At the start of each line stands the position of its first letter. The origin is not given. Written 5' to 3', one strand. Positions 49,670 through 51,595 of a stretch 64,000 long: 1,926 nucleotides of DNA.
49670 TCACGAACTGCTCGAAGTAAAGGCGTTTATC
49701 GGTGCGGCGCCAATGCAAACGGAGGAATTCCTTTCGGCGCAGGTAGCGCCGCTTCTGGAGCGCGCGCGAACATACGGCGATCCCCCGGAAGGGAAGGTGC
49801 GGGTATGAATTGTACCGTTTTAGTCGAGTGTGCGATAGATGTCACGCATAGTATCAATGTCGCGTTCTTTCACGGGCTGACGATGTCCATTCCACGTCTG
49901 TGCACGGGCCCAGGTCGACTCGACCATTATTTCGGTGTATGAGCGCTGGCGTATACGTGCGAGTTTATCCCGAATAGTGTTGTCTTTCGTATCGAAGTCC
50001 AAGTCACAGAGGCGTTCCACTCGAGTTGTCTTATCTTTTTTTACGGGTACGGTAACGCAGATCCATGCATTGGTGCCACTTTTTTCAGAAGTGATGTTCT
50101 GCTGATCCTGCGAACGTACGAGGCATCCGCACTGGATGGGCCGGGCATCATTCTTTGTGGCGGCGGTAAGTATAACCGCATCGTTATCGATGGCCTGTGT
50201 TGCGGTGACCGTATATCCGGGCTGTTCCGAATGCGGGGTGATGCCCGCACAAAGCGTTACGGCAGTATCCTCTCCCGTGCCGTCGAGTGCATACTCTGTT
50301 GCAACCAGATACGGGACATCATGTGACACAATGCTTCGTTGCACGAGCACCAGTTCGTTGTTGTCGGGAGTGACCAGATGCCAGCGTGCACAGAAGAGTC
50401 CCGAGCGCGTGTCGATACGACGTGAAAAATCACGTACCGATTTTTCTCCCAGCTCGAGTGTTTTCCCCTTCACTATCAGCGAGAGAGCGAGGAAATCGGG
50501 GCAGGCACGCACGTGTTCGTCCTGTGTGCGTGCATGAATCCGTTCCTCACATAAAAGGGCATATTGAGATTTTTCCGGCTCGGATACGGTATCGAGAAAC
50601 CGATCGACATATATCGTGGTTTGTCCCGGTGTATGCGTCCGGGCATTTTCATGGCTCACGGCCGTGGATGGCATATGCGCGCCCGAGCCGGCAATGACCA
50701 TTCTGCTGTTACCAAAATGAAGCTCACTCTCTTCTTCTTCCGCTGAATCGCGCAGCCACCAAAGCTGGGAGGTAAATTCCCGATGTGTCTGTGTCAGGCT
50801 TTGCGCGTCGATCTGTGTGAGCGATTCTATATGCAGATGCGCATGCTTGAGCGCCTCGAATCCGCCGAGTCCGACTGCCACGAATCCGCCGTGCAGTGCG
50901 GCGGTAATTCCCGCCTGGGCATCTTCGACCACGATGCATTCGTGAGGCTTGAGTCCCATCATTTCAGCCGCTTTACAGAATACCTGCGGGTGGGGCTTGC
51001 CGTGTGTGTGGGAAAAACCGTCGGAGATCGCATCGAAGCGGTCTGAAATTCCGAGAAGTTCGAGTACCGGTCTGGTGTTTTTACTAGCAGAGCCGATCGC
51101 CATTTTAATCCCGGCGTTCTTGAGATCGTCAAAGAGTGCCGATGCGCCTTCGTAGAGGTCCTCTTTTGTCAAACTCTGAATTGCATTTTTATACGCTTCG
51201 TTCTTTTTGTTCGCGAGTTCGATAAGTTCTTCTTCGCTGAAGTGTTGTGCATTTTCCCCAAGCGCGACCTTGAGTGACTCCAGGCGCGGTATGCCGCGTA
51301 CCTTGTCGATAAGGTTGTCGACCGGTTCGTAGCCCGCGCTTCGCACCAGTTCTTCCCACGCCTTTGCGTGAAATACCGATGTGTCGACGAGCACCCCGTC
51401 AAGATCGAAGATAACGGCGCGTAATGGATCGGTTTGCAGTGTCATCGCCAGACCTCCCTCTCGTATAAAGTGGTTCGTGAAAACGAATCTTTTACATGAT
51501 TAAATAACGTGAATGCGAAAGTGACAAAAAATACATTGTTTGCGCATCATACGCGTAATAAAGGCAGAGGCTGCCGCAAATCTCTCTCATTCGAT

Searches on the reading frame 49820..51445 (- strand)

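Call 48: search_protein_families(library=pfam, proteins=[window:49820-51445:-])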
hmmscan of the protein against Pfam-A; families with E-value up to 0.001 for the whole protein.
window:49820-51445:- (541 aa): 5 families
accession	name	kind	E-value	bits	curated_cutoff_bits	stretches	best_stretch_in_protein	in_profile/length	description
PF00702.32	Hydrolase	-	9.3e-28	98.4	26.4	1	9-186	2-190/191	haloacid dehalogenase-like hydrolase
PF13419.12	HAD_2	-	5.6e-26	92.2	23.8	1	11-187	1-172/178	Haloacid dehalogenase-like hydrolase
PF03636.21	Glyco_hydro_65N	-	7.6e-13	49.1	26.6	1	307-479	60-226/233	Glycosyl hydrolase family 65, N-terminal domain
PF12710.13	HAD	-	0.00022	22.2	27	1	11-143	1-148/189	haloacid dehalogenase-like hydrolase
PF13242.12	Hydrolase_like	-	0.00035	20.9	22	0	149-191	3-46/75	HAD-hyrolase-like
